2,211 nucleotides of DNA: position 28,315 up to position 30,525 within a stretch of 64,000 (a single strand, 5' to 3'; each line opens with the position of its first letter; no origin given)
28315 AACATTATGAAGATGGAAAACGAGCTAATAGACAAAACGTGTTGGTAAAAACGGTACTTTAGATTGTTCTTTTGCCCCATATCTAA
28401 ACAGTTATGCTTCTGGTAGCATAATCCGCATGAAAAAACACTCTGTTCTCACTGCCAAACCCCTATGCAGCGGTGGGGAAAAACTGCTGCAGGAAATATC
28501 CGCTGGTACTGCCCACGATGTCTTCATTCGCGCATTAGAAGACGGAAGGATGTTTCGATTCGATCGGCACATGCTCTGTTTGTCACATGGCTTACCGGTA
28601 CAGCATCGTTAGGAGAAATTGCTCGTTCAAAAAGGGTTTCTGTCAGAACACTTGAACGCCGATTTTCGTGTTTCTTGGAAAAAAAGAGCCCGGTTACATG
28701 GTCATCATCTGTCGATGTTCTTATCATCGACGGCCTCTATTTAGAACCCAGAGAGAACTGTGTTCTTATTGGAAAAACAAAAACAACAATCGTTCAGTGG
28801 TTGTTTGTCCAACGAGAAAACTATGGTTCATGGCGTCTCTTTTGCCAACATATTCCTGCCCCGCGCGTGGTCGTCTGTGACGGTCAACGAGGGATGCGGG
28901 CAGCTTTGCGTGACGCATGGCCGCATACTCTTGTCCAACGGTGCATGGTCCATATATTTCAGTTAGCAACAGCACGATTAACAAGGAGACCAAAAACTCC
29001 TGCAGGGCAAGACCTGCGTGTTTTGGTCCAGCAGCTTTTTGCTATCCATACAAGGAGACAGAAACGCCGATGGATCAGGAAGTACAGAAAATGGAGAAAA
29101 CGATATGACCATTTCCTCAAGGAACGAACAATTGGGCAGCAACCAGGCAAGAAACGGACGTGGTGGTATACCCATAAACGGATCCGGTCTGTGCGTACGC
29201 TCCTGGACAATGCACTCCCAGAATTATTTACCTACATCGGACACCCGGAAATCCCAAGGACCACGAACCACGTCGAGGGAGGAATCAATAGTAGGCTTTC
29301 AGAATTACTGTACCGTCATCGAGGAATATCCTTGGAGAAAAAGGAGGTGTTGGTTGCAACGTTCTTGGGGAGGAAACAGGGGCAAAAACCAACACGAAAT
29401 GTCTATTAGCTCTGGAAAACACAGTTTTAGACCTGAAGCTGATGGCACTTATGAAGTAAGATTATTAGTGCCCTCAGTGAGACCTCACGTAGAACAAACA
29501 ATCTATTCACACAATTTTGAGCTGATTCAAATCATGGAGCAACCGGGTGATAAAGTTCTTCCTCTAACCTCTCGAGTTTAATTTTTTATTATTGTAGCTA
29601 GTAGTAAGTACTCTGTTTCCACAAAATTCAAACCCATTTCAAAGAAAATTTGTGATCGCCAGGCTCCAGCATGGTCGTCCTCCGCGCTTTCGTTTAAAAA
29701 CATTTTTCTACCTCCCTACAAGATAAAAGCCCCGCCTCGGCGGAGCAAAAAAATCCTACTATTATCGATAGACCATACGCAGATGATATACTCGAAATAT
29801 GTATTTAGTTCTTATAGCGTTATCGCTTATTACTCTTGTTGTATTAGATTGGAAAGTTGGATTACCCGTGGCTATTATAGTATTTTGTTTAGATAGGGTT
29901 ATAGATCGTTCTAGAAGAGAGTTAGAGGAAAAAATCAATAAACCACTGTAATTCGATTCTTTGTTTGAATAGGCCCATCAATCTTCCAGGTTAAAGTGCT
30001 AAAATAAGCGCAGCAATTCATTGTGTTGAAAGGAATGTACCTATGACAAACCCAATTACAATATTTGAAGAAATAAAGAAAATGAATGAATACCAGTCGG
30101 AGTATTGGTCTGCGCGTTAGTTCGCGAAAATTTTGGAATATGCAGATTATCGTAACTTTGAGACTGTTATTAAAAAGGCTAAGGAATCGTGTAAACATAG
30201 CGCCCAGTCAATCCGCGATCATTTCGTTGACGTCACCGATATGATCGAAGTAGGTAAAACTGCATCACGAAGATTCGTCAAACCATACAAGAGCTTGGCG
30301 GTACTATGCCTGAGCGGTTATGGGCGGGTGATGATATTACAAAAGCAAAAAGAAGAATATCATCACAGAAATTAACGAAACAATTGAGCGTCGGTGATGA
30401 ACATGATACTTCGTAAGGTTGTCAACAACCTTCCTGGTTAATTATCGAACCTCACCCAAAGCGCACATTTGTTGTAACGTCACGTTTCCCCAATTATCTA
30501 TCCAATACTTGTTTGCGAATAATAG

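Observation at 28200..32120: Second variable patch around tRNA-Glu: IS1595-like transposase, disrupted DinD-like pseudogene, internally duplicated protein and DUF4406 gene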

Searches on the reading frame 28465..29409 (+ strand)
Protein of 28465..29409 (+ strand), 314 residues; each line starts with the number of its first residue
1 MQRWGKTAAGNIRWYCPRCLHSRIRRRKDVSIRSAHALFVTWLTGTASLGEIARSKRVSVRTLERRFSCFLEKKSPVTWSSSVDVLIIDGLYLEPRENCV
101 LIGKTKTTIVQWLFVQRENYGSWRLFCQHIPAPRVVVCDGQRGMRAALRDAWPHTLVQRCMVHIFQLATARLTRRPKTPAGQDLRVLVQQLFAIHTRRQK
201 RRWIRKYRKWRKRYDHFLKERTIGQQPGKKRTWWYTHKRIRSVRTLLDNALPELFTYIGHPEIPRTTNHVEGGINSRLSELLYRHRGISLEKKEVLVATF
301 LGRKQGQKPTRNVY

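Call 4: search_protein_families(library=pfam, proteins=[window:28465-29409:+], max_evalue=0.1)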
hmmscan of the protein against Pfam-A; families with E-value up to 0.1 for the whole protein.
window:28465-29409:+ (314 aa): 3 families
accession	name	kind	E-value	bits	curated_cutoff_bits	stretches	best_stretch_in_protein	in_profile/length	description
PF00872.24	Transposase_mut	-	1.3e-08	34.6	21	1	134-209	227-302/379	Transposase, Mutator family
PF10551.15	MULE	-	8.8e-07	29.7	27.6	1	104-166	26-98/99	MULE transposase domain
PF03050.20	DDE_Tnp_IS66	-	0.0018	18.2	23.1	1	135-273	129-262/284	Transposase IS66 family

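Call 12: search_protein_families(library=ncbifam, proteins=[window:28465-29409:+], max_evalue=0.1)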
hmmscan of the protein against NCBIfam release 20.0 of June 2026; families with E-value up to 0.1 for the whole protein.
window:28465-29409:+ (314 aa): 7 families
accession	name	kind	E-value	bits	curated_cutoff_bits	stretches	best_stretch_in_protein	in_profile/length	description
NF033544.1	transpos_IS1249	exception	4.4e-78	263.1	300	1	1-294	11-313/382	IS1249 family transposase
NF048019.1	IS256_Zn_var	equivalog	6.5e-39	134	150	1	11-303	17-301/304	IS256 family transposase, variant Zn-binding type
NF033543.2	transpos_IS256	equivalog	2.1e-12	46.7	150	1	117-220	165-273/338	IS256 family transposase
NF041731.2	transpos_ISH6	equivalog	5.5e-08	32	240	1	51-272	138-371/414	ISH6 family transposase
NF050000.1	IS1_IS1595_Zn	domain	0.0016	18.9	28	1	1-21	9-29/34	IS1/IS1595 family N-terminal zinc-binding domain-containing protein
NF048018.1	IS256_N_4Cys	domain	0.0084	16.7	27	1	1-21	10-29/31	transposase-like zinc-binding domain-containing protein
NF045895.1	tail_region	hypoth_equivalog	0.064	13.2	50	0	189-225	21-53/55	putative phage tail protein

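Call 44: find_homologous_proteins(query=window:28465-29409:+, max_evalue=1e-10)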
Query window:28465-29409:+ (314 aa): 615 proteins with E <= 1e-10 among 2360 candidates; the best 120 are listed.
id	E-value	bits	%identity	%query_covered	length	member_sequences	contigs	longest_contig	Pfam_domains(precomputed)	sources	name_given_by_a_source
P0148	8.1e-192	654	93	97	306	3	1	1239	PF10551.16,PF00872.25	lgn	-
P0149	7.8e-181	618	86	100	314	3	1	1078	PF10551.16,PF00872.25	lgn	-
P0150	4.5e-155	534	77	99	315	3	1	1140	PF13518.13,PF10551.16,PF00872.25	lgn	-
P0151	5.7e-151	520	75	99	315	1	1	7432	PF10551.16,PF00872.25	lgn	-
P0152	7.7e-151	520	71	100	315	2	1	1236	PF10551.16,PF00872.25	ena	-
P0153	7.8e-149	513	71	99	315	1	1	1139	PF10551.16,PF00872.25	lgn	-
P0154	2.9e-148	511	73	99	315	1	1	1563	PF10551.16,PF00872.25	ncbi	-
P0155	4.9e-148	511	72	99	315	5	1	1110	PF10551.16,PF00872.25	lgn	-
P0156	3.9e-146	504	73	99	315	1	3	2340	PF10551.16,PF00872.25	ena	-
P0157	3.1e-145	501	71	99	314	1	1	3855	PF10551.16,PF00872.25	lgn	-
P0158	8.5e-145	500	69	98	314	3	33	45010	PF10551.16,PF00872.25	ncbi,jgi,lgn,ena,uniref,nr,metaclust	ncbi:hypothetical protein CO008_02270 [Candidatus Roizmanbacteria bacterium CG_4_8_14_3_um_filter_36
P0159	1.0e-144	500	72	97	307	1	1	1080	PF10551.16,PF00872.25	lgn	-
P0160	1.1e-144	500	71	99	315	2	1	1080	PF00872.25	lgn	-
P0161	1.2e-144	500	71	99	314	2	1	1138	PF10551.16,PF00872.25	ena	-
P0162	1.4e-144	499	71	99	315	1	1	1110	PF10551.16,PF00872.25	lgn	-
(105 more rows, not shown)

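Call 49: find_related_loci(query=A4, collection=metagenome_contigs, flank=2500)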
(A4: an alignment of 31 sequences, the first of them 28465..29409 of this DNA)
Query A4 (314 aa) in metagenome_contigs; peptide patterns used: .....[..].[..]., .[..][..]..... (x = any residue, [..] = any of these).
600 stretches matched a pattern (row limit reached: there are more); 545 encode a relative of the query (tblastn E <= 1e-3); the best 80 are kept; 80 distinct loci.
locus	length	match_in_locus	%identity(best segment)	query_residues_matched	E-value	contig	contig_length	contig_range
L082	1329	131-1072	90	1-314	0e+0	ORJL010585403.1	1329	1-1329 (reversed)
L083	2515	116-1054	76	1-312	5e-169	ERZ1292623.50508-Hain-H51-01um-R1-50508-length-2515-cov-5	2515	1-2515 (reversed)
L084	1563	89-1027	73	1-312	5e-165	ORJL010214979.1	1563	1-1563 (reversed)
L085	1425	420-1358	72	1-312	1e-160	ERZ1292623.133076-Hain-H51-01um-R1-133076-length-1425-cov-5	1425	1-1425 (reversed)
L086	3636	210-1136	69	1-308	6e-149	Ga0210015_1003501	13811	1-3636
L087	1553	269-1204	67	2-313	8e-144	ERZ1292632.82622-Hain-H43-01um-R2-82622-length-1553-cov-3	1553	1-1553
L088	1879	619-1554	67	2-313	2e-142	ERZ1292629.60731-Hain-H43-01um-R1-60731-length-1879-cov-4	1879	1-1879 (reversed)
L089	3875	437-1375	61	2-313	8e-129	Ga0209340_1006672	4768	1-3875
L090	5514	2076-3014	61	2-313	5e-128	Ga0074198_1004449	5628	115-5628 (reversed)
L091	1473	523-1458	64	1-312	1e-135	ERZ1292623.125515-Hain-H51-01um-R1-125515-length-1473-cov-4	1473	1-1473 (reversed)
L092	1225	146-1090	58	1-314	1e-126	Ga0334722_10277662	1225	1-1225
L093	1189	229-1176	54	1-314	7e-123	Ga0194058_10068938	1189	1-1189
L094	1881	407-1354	52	1-314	7e-113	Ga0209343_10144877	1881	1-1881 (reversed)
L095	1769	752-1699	52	1-313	1e-112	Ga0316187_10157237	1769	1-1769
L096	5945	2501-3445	53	1-313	4e-105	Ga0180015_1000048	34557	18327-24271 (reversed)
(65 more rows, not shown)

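Call 77: find_encoding_contigs(protein=P0148, flank=3000, max_places=6)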
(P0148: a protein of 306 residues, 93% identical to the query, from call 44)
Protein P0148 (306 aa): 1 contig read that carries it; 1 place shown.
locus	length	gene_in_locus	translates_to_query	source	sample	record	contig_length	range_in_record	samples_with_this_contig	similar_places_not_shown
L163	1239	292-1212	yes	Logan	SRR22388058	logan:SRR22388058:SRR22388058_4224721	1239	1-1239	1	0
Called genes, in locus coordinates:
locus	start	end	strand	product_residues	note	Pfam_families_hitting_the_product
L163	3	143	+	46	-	?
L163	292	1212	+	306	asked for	PF00872:Transposase_mut (weak), PF10551:MULE (weak)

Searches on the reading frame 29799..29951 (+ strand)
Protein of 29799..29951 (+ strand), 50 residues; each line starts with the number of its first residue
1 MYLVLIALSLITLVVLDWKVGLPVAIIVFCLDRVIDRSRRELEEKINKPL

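Call 4: search_protein_families(library=pfam, proteins=[window:29799-29951:+], max_evalue=0.1)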
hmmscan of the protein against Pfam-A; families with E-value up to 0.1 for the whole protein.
window:29799-29951:+ (50 aa): 0 families

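Call 12: search_protein_families(library=ncbifam, proteins=[window:29799-29951:+], max_evalue=0.1)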
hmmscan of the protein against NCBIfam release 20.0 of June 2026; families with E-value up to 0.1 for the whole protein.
window:29799-29951:+ (50 aa): 0 families

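Call 22: search_protein_families(library=padloc, proteins=[window:29799-29951:+], max_evalue=0.01)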
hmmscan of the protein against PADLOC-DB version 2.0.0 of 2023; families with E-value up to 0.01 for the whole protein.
window:29799-29951:+ (50 aa): 0 families

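Call 23: search_protein_families(library=phrogs, proteins=[window:29799-29951:+], max_evalue=0.01)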
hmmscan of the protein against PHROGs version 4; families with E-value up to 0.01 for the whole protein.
window:29799-29951:+ (50 aa): 0 families

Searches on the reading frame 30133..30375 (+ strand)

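Call 4: search_protein_families(library=pfam, proteins=[window:30133-30375:+], max_evalue=0.1)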
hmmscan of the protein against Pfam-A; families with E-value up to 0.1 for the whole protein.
window:30133-30375:+ (80 aa): 1 family
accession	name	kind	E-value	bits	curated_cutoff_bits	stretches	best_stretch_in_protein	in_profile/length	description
PF08914.17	Myb_Rap1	-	0.08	13.8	27.1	0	17-32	34-49/59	Rap1 Myb domain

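Call 12: search_protein_families(library=ncbifam, proteins=[window:30133-30375:+], max_evalue=0.1)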
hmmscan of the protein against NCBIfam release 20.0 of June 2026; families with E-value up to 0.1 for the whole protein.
window:30133-30375:+ (80 aa): 1 family
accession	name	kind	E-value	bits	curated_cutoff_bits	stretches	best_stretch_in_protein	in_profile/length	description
NF008573.0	PRK11525.1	equivalog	2.3e-15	56.7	242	1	1-48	36-83/288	DNA damage-inducible protein D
